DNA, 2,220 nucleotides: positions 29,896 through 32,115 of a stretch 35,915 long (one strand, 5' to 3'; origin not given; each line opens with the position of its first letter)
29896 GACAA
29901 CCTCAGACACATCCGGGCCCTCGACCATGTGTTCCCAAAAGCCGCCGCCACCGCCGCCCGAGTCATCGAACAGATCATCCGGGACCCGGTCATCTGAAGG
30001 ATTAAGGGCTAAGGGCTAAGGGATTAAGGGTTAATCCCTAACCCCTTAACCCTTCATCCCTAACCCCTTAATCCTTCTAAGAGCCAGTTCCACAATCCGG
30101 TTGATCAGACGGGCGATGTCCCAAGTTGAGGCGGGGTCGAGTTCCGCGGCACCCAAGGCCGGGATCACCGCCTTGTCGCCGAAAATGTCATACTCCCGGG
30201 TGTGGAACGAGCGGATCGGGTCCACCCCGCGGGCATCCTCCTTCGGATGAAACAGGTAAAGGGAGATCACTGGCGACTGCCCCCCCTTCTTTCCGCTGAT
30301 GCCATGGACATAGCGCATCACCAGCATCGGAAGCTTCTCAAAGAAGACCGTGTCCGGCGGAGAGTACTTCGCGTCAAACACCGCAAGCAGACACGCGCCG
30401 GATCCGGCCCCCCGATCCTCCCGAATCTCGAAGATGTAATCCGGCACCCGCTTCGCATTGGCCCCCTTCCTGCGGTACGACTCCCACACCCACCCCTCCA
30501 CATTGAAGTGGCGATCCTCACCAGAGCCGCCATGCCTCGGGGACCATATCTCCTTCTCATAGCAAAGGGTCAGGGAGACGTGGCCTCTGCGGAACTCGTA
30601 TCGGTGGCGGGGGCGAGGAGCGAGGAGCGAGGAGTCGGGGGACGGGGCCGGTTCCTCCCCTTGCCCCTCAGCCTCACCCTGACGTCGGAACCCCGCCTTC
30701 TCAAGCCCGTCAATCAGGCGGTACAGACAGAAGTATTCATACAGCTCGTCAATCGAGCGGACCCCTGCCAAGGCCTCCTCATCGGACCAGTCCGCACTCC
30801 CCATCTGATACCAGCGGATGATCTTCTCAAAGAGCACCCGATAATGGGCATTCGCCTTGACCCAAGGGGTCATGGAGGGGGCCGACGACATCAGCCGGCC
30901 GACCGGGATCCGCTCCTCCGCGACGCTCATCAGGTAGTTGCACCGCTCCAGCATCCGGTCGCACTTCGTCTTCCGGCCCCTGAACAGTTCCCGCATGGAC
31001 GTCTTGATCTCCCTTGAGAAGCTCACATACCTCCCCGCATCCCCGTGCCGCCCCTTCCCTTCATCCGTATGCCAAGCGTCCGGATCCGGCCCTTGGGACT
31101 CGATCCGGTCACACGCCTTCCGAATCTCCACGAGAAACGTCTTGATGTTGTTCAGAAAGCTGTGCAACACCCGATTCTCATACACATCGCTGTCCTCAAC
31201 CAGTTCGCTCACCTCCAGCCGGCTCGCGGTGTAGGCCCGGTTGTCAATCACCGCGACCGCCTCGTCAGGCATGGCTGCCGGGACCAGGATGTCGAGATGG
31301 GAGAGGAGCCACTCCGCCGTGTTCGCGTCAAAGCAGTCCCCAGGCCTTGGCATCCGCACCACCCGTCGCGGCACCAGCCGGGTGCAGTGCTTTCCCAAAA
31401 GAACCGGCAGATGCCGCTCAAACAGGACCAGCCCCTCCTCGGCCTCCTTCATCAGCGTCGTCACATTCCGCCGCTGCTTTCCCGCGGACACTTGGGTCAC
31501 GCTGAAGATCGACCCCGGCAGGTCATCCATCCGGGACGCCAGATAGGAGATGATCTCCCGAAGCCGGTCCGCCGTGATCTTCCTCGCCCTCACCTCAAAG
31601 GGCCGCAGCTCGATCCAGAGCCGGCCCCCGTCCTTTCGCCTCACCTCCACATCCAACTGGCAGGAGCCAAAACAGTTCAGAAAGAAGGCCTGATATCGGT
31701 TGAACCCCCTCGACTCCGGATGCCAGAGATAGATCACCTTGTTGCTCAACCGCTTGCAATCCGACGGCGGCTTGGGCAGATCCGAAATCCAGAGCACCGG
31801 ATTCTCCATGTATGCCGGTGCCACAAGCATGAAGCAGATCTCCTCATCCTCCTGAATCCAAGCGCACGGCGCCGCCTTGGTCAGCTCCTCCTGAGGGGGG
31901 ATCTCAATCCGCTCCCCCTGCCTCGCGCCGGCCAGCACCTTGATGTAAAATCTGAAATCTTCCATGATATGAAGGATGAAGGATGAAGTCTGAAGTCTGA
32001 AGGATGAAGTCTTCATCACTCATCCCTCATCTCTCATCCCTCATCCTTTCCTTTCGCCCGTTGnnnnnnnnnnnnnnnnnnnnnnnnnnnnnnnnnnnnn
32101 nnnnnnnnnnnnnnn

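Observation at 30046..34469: Two-gene McrBC-like module with a coiled-coil-fused AAA+ NTPase and a DUF2357/PD-(D/E)xK partner: candidate uncharacterised type IV-restriction-like defence system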

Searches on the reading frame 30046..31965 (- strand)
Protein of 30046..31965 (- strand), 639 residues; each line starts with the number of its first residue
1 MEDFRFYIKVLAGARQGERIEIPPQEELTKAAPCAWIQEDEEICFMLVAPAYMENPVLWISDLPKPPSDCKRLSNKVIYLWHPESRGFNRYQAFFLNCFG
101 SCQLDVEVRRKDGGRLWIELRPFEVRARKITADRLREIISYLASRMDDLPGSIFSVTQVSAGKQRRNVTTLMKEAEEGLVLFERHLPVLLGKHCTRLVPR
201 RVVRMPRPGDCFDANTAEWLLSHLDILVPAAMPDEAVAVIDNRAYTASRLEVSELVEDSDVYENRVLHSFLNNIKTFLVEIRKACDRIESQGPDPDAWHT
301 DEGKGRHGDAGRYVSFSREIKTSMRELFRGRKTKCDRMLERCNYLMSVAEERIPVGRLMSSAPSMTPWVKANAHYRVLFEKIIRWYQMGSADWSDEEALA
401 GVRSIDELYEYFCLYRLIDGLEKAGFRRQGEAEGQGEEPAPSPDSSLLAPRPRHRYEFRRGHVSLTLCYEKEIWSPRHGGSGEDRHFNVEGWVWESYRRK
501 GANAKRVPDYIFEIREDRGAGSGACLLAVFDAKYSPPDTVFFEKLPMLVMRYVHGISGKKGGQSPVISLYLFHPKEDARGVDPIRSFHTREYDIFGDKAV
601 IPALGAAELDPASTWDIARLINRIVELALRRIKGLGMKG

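Call 3: search_protein_families(library=pfam, proteins=[window:30046-31965:-], max_evalue=0.1)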
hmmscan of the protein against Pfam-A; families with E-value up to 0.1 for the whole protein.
window:30046-31965:- (639 aa): 1 family
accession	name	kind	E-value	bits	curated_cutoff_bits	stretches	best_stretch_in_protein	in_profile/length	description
PF09823.15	DUF2357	-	0.013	15.2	23.3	1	96-289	7-191/251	Domain of unknown function (DUF2357)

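Call 4: search_protein_families(library=padloc, proteins=[window:30046-31965:-], max_evalue=0.1)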
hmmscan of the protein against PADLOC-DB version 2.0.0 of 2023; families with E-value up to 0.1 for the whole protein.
window:30046-31965:- (639 aa): 0 families

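Call 5: search_protein_families(library=ncbifam, proteins=[window:30046-31965:-], max_evalue=0.1)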
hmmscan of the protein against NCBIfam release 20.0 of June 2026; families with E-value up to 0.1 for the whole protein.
window:30046-31965:- (639 aa): 0 families

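Call 11: find_homologous_proteins(query=window:30046-31965:-)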
Query window:30046-31965:- (639 aa): 11 proteins with E <= 0.001 among 8000 candidates.
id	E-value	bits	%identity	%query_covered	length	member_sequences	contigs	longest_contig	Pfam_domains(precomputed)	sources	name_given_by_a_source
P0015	0.0e+0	1056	72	99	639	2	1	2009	-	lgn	-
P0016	4.2e-293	992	68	100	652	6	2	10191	-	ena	-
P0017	4.6e-277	939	65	99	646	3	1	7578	-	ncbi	-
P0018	7.0e-275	931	64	99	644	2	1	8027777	-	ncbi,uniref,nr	ncbi:hypothetical protein [Desulfonema magnum]|uniref:DUF2357 domain-containing protein n=1 Tax=Desu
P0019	1.0e-273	928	65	99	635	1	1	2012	-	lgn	-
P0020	6.7e-267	905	62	99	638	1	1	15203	-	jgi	jgi:hypothetical protein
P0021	1.5e-262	891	62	99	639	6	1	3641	-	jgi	jgi:hypothetical protein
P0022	3.9e-262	889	63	99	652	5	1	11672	-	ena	-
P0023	5.5e-262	889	63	99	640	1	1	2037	-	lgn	-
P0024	6.2e-259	879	62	98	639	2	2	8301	-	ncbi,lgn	-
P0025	1.0e-258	878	62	98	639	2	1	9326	-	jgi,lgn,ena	-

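Call 13: search_solved_structures(query=window:30046-31965:-, max_evalue=10, show_alignments=2)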
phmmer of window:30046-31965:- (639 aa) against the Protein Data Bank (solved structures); distinct sequences matched with E-value up to 10: 0.

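Call 39: find_encoding_contigs(protein=P0018, flank=10000, max_places=3)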
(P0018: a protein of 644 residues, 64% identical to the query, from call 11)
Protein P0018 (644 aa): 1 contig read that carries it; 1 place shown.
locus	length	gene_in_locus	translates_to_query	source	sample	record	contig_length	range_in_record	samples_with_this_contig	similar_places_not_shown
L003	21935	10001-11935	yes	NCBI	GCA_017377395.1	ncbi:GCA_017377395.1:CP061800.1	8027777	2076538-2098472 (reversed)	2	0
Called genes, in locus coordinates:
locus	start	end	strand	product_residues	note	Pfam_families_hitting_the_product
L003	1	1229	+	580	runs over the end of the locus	PF05157:MshEN, PF00437:T2SSE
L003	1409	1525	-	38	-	-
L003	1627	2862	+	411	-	PF28597:T2SSF_N, PF00482:T2SSF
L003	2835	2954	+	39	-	-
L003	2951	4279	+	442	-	PF00158:Sigma54_activat, PF14532:Sigma54_activ_2, PF07728:AAA_5 (weak), PF25601:AAA_lid_14, PF02954:HTH_8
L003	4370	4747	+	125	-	-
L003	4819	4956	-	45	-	-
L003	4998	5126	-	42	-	-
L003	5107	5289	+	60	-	-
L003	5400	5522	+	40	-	-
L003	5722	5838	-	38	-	-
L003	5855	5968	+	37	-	-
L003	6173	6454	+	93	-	-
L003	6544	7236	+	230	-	PF00072:Response_reg, PF00512:HisKA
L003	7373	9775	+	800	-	PF07728:AAA_5 (faint)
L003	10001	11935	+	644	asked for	-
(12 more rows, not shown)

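Call 42: search_protein_representatives(alignment_id=A1)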
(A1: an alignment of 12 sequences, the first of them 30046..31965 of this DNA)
Query: 12 sequences, 641 profile positions. Proteins with E-value up to 0.001 (for the whole library): 735; up to 1e-10: 394; up to 1e-30: 120. The best 150 are listed.
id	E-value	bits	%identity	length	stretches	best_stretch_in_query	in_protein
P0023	0.0e+00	1226.4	-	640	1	1-636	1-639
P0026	2.2e-101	356.6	-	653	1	35-630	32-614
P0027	9.4e-87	308.3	-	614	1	28-621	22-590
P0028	7.4e-85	302.0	-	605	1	18-634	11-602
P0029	1.1e-84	301.4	-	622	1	37-617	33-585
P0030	4.6e-81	289.5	-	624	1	30-635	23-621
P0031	1.5e-80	287.8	-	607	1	25-638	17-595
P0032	5.4e-80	285.9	-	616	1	20-619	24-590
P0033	8.5e-79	282.0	-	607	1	33-615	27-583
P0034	2.0e-78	280.8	-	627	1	11-617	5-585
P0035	1.2e-77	278.2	-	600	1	12-614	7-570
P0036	2.3e-76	274.0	-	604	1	9-634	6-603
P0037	8.8e-73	262.1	-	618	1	8-620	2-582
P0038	5.0e-72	259.6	-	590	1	18-637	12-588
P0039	2.8e-71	257.2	-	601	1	17-632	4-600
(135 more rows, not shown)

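Call 45: search_protein_families(library=pfam, alignment_id=A3, max_evalue=0.001)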
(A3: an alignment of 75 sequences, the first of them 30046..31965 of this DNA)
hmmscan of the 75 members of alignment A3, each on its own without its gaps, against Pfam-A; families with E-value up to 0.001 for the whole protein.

A. member 1, window:30046-31965:- (639 aa): 0 families

B. families by the number of members that match (of 75 scanned): 2 families
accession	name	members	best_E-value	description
PF04411.18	PDDEXK_7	36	1.7e-09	PD-(D/E)XK nuclease superfamily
PF09823.15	DUF2357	34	1.7e-12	Domain of unknown function (DUF2357)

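Call 51: predict_structure(alignment_id=A3)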
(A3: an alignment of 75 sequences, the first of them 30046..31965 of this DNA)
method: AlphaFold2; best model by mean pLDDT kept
length: 639 residues; sequences in the alignment: 75
mean_pLDDT: 88.5   pTM: 0.83
mean pLDDT of the five models: 88.5, 87.8, 86.8, 86.8, 85.9
residues with pLDDT >= 90: 436; 70-90: 126; 50-70: 56; < 50: 21
segments of 3 or more residues with pLDDT < 50: 155-162, 433-437, 445-447
pLDDT, mean of each block of 10 residues (from residue 1): 88 95 89 90 97 93 91 97 91 90 92 93 86 85 80 52 69 95 98 97 91 93 96 92 95 96 98 97 91 72 54 79 85 96 98 97 97 98 93 71 81 96 95 49 53 89 96 92 91 54 88 92 91 95 97 95 96 87 95 97 97 95 98 86
secondary structure, 60 per line:
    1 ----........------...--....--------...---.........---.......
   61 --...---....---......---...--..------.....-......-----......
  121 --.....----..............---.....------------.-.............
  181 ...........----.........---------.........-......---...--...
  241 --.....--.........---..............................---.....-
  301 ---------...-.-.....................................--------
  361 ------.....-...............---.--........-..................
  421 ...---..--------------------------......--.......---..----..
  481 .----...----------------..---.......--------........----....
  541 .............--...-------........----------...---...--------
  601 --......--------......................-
elements in order: E5-12 E19-21 E36-38 E42-50 E54-60 E63-65 E69-72 E76-81 E85-87 E98-102 E104-109 E115-120 E123-127 H132-145 H149-153 H168-191 E196-204 H214-222 E227-229 E238-240 E243-247 E250-258 H262-291 H295-299 H316-352 H367-371 H373-387 H394-400 H405-423 E455-460 E463-469 E486-488 E510-516 E525-532 H537-553 E556-558 E566-573 E584-586 E603-608 H617-638

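Call 55: fold_search(model_id=the predicted structure, library=pdb)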
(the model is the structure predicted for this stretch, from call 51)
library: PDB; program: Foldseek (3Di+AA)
matches with E <= 10: 671; with E <= 0.001: 3
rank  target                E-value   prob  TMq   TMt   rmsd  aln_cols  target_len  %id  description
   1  6ut7_G                6.6e-08  1.00  0.20  0.29  14.9       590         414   11  Fitted model for the tetradecameric assembly of Thermococcus gammatolerans McrB AAA+ hexamers with bound McrC (released 2020-10-21)
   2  6hz4_M                5.1e-06  1.00  0.19  0.33  14.5       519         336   11  Structure of McrBC without DNA binding domains (one half of the full complex) (released 2019-07-24)
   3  6ut6_G                8.8e-05  1.00  0.18  0.30  15.4       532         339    9  Cryo-EM structure of the Escherichia coli McrBC complex (released 2020-10-21)
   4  4aee_A                3.3e-03  0.33  0.11  0.10  28.0       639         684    8  CRYSTAL STRUCTURE OF MALTOGENIC AMYLASE FROM S.MARINUS (released 2012-01-18)
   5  1nep                  1.1e-02  0.98  0.11  0.40   7.1       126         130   10  Crystal Structure Analysis of the Bovine NPC2 (Niemann-Pick C2) Protein (released 2003-01-28)
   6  7jzk_A                1.6e-02  1.00  0.11  0.55   6.3       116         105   13  Crystal structure of LAIR1 ectodomain (from MGD21) in complex with Plasmodium RIFIN (PF3D7_0401300) V2 domain (released 2021-05-26)
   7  8k2m                  2.0e-02  0.21  0.09  0.10  29.6       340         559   10  Crystal structure of Group 4 Monosaccharide-releasing beta-N-acetylgalactosaminidase NgaP2 from Paenibacillus sp. TS12 i (released 2024-04-24)
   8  3vxt_A                2.3e-02  0.98  0.11  0.29   6.8       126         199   10  T36-5 TCR specific for HLA-A24-Nef134-10 (released 2013-10-23)
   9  1ajw_MODEL_1_A        2.6e-02  0.99  0.15  0.50   5.6       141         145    7  STRUCTURE OF RHOGDI: A C-TERMINAL BINDING DOMAIN TARGETS AN N-TERMINAL INHIBITORY PEPTIDE TO GTPASES, NMR, 20  (released 1997-11-19)
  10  8k2l                  3.4e-02  0.13  0.09  0.10  28.4       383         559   11  Crystal structure of Group 4 Monosaccharide-releasing beta-N-acetylgalactosaminidase NgaP2 from Paenibacillus sp. TS12,  (released 2024-04-24)
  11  3rp1_B                3.9e-02  1.00  0.11  0.59   5.4        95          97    7  Crystal structure of Human LAIR-1 in C2 space group (released 2011-06-15)
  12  9mt4_H                4.8e-02  0.96  0.10  0.40   5.4       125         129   10  Connector structure of phage JohannRWettstein (Bas63) (released 2025-11-19)
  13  5kwy_C                5.1e-02  0.80  0.10  0.36  11.4       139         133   10  Structure of human NPC1 middle lumenal domain bound to NPC2 (released 2016-08-24)
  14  3rp1_C                5.4e-02  0.99  0.11  0.55   5.7       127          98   11  Crystal structure of Human LAIR-1 in C2 space group (released 2011-06-15)
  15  3wea_A                5.7e-02  0.91  0.10  0.38   7.1       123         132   12  Crystal structure of a Niemann-Pick type C2 protein from Japanese carpenter ant (released 2014-02-05)
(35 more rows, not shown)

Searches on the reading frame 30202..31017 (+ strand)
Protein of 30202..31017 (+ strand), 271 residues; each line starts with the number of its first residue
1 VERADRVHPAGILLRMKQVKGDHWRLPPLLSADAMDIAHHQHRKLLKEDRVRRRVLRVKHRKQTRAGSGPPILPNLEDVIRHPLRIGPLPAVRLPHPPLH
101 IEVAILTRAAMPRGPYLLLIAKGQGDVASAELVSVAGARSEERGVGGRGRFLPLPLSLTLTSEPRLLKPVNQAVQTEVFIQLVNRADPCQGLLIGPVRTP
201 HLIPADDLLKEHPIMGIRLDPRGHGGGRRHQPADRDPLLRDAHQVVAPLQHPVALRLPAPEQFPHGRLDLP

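Call 96: search_protein_families(library=pfam, proteins=[window:30202-31017:+], max_evalue=0.01)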
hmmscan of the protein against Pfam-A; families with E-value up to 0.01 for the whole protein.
window:30202-31017:+ (271 aa): 0 families
